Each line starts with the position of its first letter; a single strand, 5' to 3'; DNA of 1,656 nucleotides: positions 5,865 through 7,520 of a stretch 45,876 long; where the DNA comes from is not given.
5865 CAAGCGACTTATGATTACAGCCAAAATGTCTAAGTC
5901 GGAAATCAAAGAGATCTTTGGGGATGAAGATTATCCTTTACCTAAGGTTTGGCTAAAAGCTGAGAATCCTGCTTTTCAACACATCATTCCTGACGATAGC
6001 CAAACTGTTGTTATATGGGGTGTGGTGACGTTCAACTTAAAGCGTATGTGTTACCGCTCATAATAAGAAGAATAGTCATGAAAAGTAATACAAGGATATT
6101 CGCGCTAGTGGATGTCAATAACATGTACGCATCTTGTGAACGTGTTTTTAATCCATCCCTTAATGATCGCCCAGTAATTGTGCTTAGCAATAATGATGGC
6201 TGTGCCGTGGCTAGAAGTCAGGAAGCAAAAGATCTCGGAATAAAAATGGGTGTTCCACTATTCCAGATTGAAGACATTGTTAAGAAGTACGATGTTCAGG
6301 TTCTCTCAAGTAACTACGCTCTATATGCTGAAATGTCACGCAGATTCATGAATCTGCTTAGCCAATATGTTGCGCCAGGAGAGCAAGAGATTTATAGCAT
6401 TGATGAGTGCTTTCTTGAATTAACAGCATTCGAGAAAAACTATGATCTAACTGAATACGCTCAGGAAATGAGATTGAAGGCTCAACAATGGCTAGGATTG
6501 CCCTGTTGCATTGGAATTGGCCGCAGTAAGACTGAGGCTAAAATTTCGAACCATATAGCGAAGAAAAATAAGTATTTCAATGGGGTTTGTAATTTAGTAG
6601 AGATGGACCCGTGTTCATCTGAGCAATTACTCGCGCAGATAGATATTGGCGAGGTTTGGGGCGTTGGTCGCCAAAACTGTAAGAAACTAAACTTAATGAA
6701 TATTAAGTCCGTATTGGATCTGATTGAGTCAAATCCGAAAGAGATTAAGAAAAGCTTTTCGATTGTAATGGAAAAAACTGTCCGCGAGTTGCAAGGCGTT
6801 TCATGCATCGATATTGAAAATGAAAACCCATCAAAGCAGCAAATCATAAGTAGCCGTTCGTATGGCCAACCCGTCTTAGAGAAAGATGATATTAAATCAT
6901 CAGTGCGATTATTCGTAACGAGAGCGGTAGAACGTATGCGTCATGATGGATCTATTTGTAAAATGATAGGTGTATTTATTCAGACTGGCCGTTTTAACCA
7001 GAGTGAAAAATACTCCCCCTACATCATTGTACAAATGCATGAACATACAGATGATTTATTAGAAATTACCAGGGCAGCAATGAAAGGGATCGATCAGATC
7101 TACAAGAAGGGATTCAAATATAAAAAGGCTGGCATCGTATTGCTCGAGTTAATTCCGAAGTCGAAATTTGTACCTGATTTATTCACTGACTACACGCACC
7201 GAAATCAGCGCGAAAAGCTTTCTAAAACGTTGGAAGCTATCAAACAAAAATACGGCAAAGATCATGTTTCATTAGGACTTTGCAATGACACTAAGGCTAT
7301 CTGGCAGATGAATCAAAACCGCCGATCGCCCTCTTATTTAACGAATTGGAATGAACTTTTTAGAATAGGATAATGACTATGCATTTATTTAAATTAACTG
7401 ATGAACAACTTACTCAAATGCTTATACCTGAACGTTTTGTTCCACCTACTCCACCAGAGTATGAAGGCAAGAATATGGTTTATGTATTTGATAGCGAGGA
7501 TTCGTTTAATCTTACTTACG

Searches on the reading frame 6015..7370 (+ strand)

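Call 81: search_protein_families(library=pfam, proteins=[window:6015-7370:+], max_evalue=0.01)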
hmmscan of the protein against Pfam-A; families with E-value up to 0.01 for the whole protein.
window:6015-7370:+ (452 aa): 4 families
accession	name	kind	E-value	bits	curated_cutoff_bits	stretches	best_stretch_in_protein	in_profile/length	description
PF00817.25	IMS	-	7.1e-37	127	23.2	1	32-178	1-146/148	impB/mucB/samB family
PF11799.13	IMS_C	-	9.6e-17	61.8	20.7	1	274-383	1-103/109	impB/mucB/samB family C-terminal domain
PF13438.11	DUF4113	-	8.9e-14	51.7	24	1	400-450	1-50/51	Domain of unknown function (DUF4113)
PF11798.14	IMS_HHH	-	0.0066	17.1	24.4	0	201-230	3-32/32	IMS family HHH motif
